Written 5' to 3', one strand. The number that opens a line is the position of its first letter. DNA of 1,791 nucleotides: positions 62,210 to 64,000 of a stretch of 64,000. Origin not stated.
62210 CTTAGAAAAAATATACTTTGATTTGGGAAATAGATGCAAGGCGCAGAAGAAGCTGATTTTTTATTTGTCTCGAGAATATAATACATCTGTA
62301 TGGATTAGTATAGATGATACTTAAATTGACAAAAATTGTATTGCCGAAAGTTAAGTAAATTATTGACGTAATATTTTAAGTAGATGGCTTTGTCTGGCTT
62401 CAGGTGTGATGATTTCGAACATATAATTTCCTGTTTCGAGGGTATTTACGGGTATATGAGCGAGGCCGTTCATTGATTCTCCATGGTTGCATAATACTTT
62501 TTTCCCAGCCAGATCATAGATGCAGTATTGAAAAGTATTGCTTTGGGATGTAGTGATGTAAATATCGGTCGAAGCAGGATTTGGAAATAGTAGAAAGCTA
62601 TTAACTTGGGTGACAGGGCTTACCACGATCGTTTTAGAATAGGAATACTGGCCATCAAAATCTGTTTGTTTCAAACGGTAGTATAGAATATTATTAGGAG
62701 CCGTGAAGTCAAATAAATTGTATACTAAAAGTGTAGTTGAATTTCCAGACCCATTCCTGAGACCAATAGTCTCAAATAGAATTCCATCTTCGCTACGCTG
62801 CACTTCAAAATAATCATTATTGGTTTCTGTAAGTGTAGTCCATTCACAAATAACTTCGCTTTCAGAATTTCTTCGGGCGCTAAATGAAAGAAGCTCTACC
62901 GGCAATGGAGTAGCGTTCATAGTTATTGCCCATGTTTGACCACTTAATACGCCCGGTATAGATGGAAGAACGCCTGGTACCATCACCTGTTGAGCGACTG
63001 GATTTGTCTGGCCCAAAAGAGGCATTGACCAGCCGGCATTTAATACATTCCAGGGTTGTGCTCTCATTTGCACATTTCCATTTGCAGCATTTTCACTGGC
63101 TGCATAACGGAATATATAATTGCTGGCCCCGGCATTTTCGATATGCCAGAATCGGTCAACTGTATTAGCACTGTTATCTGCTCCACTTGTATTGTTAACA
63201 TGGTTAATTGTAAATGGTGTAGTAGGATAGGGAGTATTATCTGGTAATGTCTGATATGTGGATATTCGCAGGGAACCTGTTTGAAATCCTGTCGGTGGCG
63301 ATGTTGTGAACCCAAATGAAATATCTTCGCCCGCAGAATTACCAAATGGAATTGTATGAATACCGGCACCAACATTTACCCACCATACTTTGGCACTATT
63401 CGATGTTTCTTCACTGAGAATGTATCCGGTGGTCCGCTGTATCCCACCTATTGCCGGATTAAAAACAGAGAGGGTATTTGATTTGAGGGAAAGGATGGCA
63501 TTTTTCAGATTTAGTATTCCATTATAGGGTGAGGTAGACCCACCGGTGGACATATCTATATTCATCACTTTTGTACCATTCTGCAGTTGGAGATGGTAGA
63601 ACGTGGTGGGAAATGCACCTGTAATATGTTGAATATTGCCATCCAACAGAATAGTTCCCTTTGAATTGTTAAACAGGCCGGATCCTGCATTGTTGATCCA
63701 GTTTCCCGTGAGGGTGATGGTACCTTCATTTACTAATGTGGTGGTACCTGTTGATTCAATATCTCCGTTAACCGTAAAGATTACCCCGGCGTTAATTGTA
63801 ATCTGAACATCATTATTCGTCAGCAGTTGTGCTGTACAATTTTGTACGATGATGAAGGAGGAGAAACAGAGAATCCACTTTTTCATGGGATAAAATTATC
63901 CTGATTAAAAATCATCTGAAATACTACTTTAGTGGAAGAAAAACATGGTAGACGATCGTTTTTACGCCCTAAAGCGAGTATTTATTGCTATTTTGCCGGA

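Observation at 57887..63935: Locus B: the same fibre/cargo pair split by a dedicated TPR-kinase/LuxR two-component system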

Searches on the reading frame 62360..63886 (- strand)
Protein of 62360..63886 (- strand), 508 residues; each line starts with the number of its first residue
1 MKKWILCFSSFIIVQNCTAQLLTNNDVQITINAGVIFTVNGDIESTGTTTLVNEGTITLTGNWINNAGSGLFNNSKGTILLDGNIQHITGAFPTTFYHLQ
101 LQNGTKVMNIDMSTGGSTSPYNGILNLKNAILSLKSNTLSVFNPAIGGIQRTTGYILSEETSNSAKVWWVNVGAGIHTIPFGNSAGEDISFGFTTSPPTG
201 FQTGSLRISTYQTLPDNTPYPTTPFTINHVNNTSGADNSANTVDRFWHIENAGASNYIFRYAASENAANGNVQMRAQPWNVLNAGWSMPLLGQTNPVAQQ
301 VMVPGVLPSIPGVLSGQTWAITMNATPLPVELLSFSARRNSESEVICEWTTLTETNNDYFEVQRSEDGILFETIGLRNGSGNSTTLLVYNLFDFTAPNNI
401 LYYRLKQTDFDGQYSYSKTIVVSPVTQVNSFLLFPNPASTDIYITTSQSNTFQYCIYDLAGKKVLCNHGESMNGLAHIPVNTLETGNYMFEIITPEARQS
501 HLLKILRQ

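Call 3: search_protein_families(library=pfam, proteins=[window:62360-63886:-], max_evalue=0.01)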
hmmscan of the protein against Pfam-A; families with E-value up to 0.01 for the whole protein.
window:62360-63886:- (508 aa): 1 family
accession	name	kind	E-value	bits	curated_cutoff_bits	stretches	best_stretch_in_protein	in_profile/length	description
PF18962.6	Por_Secre_tail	-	3.4e-09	37.3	27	1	433-496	1-66/75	Secretion system C-terminal sorting domain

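Call 4: search_protein_families(library=ncbifam, proteins=[window:62360-63886:-], max_evalue=0.01)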
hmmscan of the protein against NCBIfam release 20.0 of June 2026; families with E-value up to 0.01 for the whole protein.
window:62360-63886:- (508 aa): 3 families
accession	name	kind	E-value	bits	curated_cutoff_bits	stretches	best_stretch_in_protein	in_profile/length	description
NF038113.1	T9SSA_dep_M36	equivalog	3.1e-08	32.2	885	1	420-501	783-864/869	T9SS-dependent M36 family metallopeptidase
TIGR04183.1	Por_Secre_tail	domain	2.4e-07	30.7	23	1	433-497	1-63/72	T9SS type A sorting domain-containing protein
NF050177.1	TapA_OM_Porphy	equivalog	0.00096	18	500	1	424-494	464-532/544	TapA/TapC family T9SS-dependent outer membrane protein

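Call 19: find_homologous_proteins(query=window:62360-63886:-)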
Query window:62360-63886:- (508 aa): 1225 proteins with E <= 0.001 among 8000 candidates; the best 120 are listed.
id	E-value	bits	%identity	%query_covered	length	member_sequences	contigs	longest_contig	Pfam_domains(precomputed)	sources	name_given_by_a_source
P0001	0.0e+0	1130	99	100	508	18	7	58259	PF18962.8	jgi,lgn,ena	jgi:hypothetical protein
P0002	3.3e-203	694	60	100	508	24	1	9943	PF18962.8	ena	-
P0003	1.5e-195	669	59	96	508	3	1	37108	PF18962.8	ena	-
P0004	3.1e-192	658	85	66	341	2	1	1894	PF18962.8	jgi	jgi:Secretion system C-terminal sorting domain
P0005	3.2e-184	631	56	100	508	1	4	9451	PF18962.8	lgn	-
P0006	5.5e-179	614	59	97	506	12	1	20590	PF18962.8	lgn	-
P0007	1.2e-174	600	57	94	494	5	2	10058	-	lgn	-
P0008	3.4e-173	595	55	100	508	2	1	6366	PF18962.8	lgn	-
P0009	4.9e-173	594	54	97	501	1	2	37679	PF18962.8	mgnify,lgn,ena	mgnify:CR=1 FL=1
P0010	1.9e-170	586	54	100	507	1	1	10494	PF18962.8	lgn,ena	-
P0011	1.8e-149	517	50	100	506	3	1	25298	PF18962.8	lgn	-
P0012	3.6e-144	499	49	97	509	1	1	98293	PF18962.8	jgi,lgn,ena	-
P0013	1.4e-134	468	47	99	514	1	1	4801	PF18962.8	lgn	-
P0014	1.1e-133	465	48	94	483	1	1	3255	PF18962.8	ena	-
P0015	9.4e-129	448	44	100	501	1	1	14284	PF18962.8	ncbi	-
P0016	2.1e-128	447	45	100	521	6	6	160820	PF18962.8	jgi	-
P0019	4.5e-116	407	42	99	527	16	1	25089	PF18962.8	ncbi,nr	ncbi:MAG: T9SS type A sorting domain-containing protein [Bacteroidetes bacterium]|nr:T9SS type A sor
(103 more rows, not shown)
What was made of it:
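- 62360..63886 (-): T9SS cargo protein, 508 aa. It has a signal peptide, a beta-solenoid (about residues 20-160), a beta-sandwich (165-320), an FN3-like module (330-420) and a type A CTD (433-497). The family has 1225 hits, all from Bacteroidota (call 19).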

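Call 21: find_related_loci(query=A1, collection=genome_contigs, flank=10000)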
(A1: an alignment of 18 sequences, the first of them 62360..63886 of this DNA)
Query A1 (508 aa) in genome_contigs; peptide patterns used: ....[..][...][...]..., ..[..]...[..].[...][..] (x = any residue, [..] = any of these).
600 stretches matched a pattern (row limit reached: there are more); 594 encode a relative of the query (tblastn E <= 1e-3); the best 80 are kept; 80 distinct loci.
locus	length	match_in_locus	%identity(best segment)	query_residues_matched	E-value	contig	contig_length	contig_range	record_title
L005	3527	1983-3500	50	1-507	3e-159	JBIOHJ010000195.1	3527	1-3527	MAG: Bacteroidia bacterium isolate GcB14-4 k141_2689542_length_3527_cov_201.0000, whole genome shotgun sequence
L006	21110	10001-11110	38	122-503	2e-62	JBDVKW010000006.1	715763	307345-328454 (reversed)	MAG: Fulvivirga sp. isolate LC.10.F.D3_173_87 LC_10_F_D3_173_87_000000000006, whole genome shotgun sequence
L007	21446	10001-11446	33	5-489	8e-62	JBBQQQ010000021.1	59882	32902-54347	MAG: Bacteroidia bacterium isolate Co_metawrap_1593 Cmw_1593_k141_27190742_length_59882_cov_28.9502, whole genome shotgu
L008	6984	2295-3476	36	10-417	6e-59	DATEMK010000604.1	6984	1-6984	MAG TPA_asm: Bacteroidia bacterium isolate SMAG_U8940 k141_2219882, whole genome shotgun sequence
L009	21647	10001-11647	30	1-492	9e-58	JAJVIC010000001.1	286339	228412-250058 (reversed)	MAG: Bacteroidia bacterium isolate Bin_39 c_000000000178, whole genome shotgun sequence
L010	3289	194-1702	33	1-492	1e-51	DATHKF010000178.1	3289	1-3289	MAG TPA_asm: Bacteroidia bacterium isolate SMAG_U12573 k141_366512, whole genome shotgun sequence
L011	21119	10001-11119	36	43-437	6e-51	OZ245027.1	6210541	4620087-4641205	MAG: Cyclobacteriaceae bacterium isolate e640f11d-ed88-477f-b611-337393e06310 genome assembly, chromosome: 1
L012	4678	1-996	35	156-494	3e-47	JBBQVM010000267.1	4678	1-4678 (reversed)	MAG: Bacteroidia bacterium isolate Co_metawrap_1996 Cmw_1996_k141_1786306_length_4678_cov_7.0000, whole genome shotgun s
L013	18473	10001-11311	32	55-492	1e-47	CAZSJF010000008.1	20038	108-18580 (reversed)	MAG TPA_asm: uncultured Bacteroidales bacterium isolate binchicken_co220_59 genome assembly, contig: NODE_1655_length_20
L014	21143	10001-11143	32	125-503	3e-44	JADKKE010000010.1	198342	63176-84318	MAG: Bacteroidetes bacterium isolate Vibo_18-Q3-R45-57_MAXAC.083 tig00006148-10-1984460, whole genome shotgun sequence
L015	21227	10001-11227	31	106-492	3e-44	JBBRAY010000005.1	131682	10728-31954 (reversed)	MAG: Bacteroidia bacterium isolate Co_metawrap_2317 Cmw_2317_k141_362132_length_131682_cov_10.2433, whole genome shotgun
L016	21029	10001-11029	38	125-462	1e-43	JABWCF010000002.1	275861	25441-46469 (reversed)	MAG: Flavobacteriales bacterium isolate MAG_49 scaffold_28, whole genome shotgun sequence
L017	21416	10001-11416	32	29-464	3e-42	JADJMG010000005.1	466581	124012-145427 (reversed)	MAG: Bacteroidetes bacterium isolate EsbW_18-Q3-R4-48_BATAC.26 tig00004491-10-4671300, whole genome shotgun sequence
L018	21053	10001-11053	33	139-496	4e-41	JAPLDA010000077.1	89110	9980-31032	MAG: Bacteroidetes bacterium isolate LacPavin_0818_WC45_MAG_44_19 LacPavin_0818_WC45_scaffold_710417, whole genome shotg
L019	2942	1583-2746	33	125-506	2e-40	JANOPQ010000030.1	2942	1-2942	MAG: Bacteroidota bacterium isolate VAR_4_metabat_461 VAR_4_k141_3453298, whole genome shotgun sequence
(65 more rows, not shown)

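Call 23: find_encoding_contigs(protein=P0003, flank=8000, max_places=2)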
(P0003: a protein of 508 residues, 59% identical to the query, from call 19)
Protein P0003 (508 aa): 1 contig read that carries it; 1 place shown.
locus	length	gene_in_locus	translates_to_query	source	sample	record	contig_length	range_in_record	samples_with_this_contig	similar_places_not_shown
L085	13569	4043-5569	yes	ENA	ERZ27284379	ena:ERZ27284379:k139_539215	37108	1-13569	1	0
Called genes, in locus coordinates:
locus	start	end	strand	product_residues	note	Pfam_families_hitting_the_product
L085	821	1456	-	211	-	PF13749:HATPase_c_4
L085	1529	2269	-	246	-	PF04326:SLFN_AlbA_2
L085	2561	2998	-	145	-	-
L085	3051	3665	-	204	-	-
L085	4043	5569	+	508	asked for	PF18962:Por_Secre_tail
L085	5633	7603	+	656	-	PF13424:TPR_12 (weak), PF07719:TPR_2 (faint), PF07730:HisKA_3 (weak), PF02518:HATPase_c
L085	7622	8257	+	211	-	PF00072:Response_reg, PF00196:GerE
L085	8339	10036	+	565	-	PF26696:PTL_trimer, PF13884:Peptidase_S74 (weak)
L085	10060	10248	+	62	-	-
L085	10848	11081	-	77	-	-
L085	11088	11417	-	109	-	PF02661:Fic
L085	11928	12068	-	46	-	-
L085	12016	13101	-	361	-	PF13310:Virulence_RhuM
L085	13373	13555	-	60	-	-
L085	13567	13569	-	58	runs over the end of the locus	-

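Call 24: find_encoding_contigs(protein=P0009, flank=8000, max_places=2)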
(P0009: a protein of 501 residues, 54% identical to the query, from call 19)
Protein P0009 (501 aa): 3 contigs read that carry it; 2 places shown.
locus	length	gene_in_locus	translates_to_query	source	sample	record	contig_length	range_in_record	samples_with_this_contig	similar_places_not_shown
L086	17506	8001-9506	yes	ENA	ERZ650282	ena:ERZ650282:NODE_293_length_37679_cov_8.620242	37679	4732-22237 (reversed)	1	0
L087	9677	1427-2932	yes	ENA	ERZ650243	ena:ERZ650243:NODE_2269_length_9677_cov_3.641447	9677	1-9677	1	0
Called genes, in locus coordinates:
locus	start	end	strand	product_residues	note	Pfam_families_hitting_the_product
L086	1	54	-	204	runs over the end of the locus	PF06940:DUF1287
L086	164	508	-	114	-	PF04993:TfoX_N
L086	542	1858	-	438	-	PF02417:Chromate_transp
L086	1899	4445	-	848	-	PF13620:CarboxypepD_reg (weak), PF13715:CarbopepD_reg_2, PF07715:Plug, PF00593:TonB_dep_Rec_b-barrel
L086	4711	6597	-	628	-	PF13517:FG-GAP_3 (faint), PF12256:TcdB_toxin_midN (faint), PF01839:FG-GAP (faint), PF18962:Por_Secre_tail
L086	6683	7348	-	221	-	-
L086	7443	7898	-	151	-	PF13302:Acetyltransf_3 (weak), PF00583:Acetyltransf_1, PF13673:Acetyltransf_10 (weak), PF13508:Acetyltransf_7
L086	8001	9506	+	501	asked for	PF18962:Por_Secre_tail (weak)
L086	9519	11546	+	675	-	PF13424:TPR_12 (weak), PF07730:HisKA_3, PF02518:HATPase_c, PF13581:HATPase_c_2 (weak)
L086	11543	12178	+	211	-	PF00072:Response_reg, PF00196:GerE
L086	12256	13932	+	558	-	PF26696:PTL_trimer, PF13884:Peptidase_S74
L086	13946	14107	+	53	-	-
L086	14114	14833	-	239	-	PF00753:Lactamase_B, PF12706:Lactamase_B_2 (weak)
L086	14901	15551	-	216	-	PF00072:Response_reg, PF00196:GerE, PF08281:Sigma70_r4_2 (weak)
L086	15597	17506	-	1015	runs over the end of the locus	PF07494:Reg_prop (faint), PF07495:Y_Y_Y, PF07730:HisKA_3 (weak), PF02518:HATPase_c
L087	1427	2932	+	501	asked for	PF18962:Por_Secre_tail (weak)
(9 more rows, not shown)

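Call 25: find_encoding_contigs(protein=P0012, flank=8000, max_places=2)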
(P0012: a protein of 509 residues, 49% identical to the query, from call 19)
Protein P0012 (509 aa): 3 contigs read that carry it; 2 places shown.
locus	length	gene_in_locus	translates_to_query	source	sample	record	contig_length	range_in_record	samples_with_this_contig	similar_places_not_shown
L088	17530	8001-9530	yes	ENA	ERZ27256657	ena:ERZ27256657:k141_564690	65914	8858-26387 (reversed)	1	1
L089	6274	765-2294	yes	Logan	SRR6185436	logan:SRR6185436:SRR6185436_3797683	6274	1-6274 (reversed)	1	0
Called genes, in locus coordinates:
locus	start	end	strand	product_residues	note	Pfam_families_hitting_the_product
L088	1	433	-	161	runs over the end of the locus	PF10604:Polyketide_cyc2, PF03364:Polyketide_cyc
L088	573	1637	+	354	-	PF00211:Guanylate_cyc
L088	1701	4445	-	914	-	PF15902:Sortilin-Vps10 (faint), PF18962:Por_Secre_tail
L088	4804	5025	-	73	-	-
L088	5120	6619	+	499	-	PF28559:TPR_SusR (weak), PF13181:TPR_8 (faint), PF00515:TPR_1 (faint), PF07719:TPR_2 (faint), PF24885:TPR_NPHP3 (faint), PF13176:TPR_7 (faint), PF13374:TPR_10 (faint), PF13424:TPR_12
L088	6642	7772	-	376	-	PF18962:Por_Secre_tail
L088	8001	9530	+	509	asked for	PF18962:Por_Secre_tail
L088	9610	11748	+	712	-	PF00515:TPR_1 (faint), PF07719:TPR_2 (faint), PF13424:TPR_12, PF17874:TPR_MalT, PF13424:TPR_12, PF07730:HisKA_3, PF13581:HATPase_c_2 (weak), PF02518:HATPase_c, +2 more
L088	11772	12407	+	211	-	PF00072:Response_reg, PF00196:GerE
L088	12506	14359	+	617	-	PF26696:PTL_trimer, PF13884:Peptidase_S74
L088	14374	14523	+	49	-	-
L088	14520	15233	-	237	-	PF00072:Response_reg, PF04397:LytTR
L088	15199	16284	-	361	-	PF06580:His_kinase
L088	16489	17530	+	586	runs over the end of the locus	PF01839:FG-GAP (faint), PF13517:FG-GAP_3, PF07593:UnbV_ASPIC, PF18962:Por_Secre_tail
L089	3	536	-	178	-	?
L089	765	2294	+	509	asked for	PF18962:Por_Secre_tail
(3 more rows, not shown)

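Call 26: find_encoding_contigs(protein=P0016, flank=8000, max_places=2)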
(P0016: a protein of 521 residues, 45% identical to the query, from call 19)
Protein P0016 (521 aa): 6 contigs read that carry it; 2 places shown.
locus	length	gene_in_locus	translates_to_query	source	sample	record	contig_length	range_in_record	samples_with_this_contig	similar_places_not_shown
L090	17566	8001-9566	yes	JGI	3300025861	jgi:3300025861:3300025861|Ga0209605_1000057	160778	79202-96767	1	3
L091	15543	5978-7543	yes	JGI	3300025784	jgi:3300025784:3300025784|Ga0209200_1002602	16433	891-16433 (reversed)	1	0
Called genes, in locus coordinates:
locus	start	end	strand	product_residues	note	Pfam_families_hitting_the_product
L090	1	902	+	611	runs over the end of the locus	PF13230:GATase_4 (faint), PF13522:GATase_6, PF13537:GATase_7, PF01380:SIS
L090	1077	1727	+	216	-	PF00487:FA_desaturase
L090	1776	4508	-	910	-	PF13884:Peptidase_S74, PF18962:Por_Secre_tail (weak)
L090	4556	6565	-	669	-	PF07719:TPR_2 (faint), PF13181:TPR_8 (faint), PF13374:TPR_10 (faint), PF13424:TPR_12 (weak), PF00515:TPR_1 (weak), PF13424:TPR_12, PF02518:HATPase_c (weak)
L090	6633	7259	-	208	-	PF00072:Response_reg, PF00196:GerE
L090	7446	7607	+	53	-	-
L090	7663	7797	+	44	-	-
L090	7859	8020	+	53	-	-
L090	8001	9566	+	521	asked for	PF18962:Por_Secre_tail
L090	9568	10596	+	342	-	PF00899:ThiF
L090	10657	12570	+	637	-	PF13424:TPR_12 (weak), PF13581:HATPase_c_2 (faint), PF07730:HisKA_3, PF02518:HATPase_c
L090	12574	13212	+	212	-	PF00072:Response_reg, PF00196:GerE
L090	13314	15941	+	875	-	-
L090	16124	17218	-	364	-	PF09314:DUF1972, PF13439:Glyco_transf_4, PF00534:Glycos_transf_1 (weak)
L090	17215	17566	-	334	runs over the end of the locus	PF00685:Sulfotransfer_1, PF13469:Sulfotransfer_3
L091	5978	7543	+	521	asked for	PF18962:Por_Secre_tail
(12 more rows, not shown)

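Call 33: search_solved_structures(query=A1, max_evalue=1)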
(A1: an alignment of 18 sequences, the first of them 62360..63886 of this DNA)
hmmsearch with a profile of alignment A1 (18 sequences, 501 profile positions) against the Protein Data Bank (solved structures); distinct sequences matched with E-value up to 1: 6.
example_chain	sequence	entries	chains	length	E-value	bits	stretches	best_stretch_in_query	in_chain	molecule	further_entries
9whd_A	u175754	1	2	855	7.3e-09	37.9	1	423-497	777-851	GH167 glycoside hydrolase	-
8glk_D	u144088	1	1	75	7.7e-09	37.8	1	425-500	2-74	Endonuclease I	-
7pzj_A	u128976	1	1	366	2.2e-06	29.7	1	413-495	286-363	Lipase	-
8glj_D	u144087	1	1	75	4.5e-06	28.7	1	424-499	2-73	Por secretion system C-terminal sorting domain-containing protein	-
5jvk_A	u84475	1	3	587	7.1e-06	28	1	414-499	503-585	Uncharacterized protein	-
8qb1_A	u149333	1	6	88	0.011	17.4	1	425-499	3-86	Mirolase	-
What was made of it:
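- On T9SS type A cargo: The CTD matches solved CTDs (call 33).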

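Call 49: predict_structure(alignment_id=A2)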
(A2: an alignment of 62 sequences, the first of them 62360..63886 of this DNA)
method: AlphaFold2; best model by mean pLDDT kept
length: 508 residues; sequences in the alignment: 62
mean_pLDDT: 89.7   pTM: 0.65
mean pLDDT of the five models: 89.7, 89.6, 88.8, 88.1, 88.0
residues with pLDDT >= 90: 340; 70-90: 131; 50-70: 30; < 50: 7
segments of 3 or more residues with pLDDT < 50: 326-329
pLDDT, mean of each block of 10 residues (from residue 1): 62 53 93 96 96 97 94 93 97 97 98 90 96 97 96 94 92 95 96 87 88 93 90 81 96 95 94 92 84 90 92 89 65 85 93 82 94 96 84 93 92 85 74 91 88 92 92 91 95 88 91
secondary structure, 60 per line:
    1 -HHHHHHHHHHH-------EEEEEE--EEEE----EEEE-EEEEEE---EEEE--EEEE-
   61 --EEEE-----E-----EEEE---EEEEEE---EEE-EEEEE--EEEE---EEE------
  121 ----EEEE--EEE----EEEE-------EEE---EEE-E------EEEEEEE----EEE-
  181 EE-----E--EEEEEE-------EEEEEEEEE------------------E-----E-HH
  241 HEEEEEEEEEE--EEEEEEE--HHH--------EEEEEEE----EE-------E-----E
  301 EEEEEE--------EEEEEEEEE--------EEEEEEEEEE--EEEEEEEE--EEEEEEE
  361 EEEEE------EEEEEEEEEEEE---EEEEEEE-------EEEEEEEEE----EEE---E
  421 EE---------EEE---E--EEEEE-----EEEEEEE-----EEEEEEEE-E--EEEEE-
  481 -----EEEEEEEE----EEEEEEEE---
elements in order: H2-12 E20-25 E28-31 E36-39 E41-46 E50-53 E56-59 E63-66 E78-81 E85-90 E94-96 E98-102 E105-108 E112-114 E125-128 E131-133 E138-141 E149-151 E155-157 E166-172 E177-179 E191-196 E204-212 E242-251 E254-260 E274-280 E300-306 E315-323 E332-341 E344-351 E354-365 E372-383 E387-393 E401-409 E414-416 E420-422 E432-434 E441-445 E451-457 E463-470 E475-479 E486-493 E498-505
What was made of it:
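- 62360..63886 (-): AF2 model with pLDDT 89.7 (call 49).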
